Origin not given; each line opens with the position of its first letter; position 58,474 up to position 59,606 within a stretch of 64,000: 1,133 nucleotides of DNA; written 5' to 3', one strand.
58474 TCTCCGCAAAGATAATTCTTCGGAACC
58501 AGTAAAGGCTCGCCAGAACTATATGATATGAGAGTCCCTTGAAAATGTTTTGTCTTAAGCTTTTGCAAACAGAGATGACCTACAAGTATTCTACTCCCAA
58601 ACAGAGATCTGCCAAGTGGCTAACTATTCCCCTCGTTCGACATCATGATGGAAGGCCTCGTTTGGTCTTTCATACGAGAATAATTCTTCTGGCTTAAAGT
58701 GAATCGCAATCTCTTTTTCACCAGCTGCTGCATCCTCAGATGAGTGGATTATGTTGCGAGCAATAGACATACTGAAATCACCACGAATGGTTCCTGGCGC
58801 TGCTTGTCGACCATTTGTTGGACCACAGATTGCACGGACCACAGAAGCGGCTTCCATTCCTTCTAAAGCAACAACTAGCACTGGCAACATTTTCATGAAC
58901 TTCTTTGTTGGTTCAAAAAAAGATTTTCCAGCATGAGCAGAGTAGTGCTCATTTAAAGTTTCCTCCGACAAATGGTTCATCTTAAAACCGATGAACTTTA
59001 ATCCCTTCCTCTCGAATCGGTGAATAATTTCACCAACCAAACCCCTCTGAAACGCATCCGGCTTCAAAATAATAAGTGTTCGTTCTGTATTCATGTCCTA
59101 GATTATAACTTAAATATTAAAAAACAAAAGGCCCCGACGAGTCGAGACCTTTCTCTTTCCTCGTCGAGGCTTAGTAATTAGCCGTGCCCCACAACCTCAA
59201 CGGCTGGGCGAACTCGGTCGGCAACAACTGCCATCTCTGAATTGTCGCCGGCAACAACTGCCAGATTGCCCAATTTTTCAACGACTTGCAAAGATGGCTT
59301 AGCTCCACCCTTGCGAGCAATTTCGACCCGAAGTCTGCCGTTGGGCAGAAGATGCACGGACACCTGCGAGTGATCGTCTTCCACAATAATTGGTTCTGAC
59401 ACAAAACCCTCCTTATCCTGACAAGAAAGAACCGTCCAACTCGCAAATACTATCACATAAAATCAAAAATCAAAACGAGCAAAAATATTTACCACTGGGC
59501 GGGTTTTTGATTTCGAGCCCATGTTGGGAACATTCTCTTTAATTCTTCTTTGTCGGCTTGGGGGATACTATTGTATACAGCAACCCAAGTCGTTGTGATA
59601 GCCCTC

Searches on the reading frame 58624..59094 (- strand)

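Call 9: search_protein_families(library=pfam, proteins=[window:58624-59094:-], max_evalue=1)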
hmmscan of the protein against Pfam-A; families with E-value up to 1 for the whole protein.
window:58624-59094:- (156 aa): 1 family
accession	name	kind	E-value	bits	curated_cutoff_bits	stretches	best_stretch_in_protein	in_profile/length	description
PF00334.24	NDK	-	1.8e-47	161.1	27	1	4-137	1-134/135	Nucleoside diphosphate kinase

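Call 10: search_protein_families(library=phrogs, proteins=[window:58624-59094:-], max_evalue=0.1)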
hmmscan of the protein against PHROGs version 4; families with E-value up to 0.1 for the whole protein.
window:58624-59094:- (156 aa): 0 families

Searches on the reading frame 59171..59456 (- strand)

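Call 9: search_protein_families(library=pfam, proteins=[window:59171-59446:-], max_evalue=1)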
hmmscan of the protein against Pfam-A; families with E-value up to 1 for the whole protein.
window:59171-59446:- (91 aa): 1 family
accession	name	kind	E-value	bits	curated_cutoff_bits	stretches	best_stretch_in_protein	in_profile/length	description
PF06039.21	Mqo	-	0.1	11.5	27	1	29-75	308-354/489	Malate:quinone oxidoreductase (Mqo)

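Call 10: search_protein_families(library=phrogs, proteins=[window:59171-59446:-], max_evalue=0.1)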
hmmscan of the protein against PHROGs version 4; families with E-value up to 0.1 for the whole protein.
window:59171-59446:- (91 aa): 0 families

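Call 15: search_protein_families(library=padloc, proteins=[window:59178-59456:-], max_evalue=0.1)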
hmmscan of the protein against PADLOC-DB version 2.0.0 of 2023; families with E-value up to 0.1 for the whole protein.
window:59178-59456:- (92 aa): 0 families

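Call 16: search_protein_families(library=ncbifam, proteins=[window:59178-59456:-], max_evalue=0.1)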
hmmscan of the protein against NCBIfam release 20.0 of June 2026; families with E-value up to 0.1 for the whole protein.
window:59178-59456:- (92 aa): 0 families
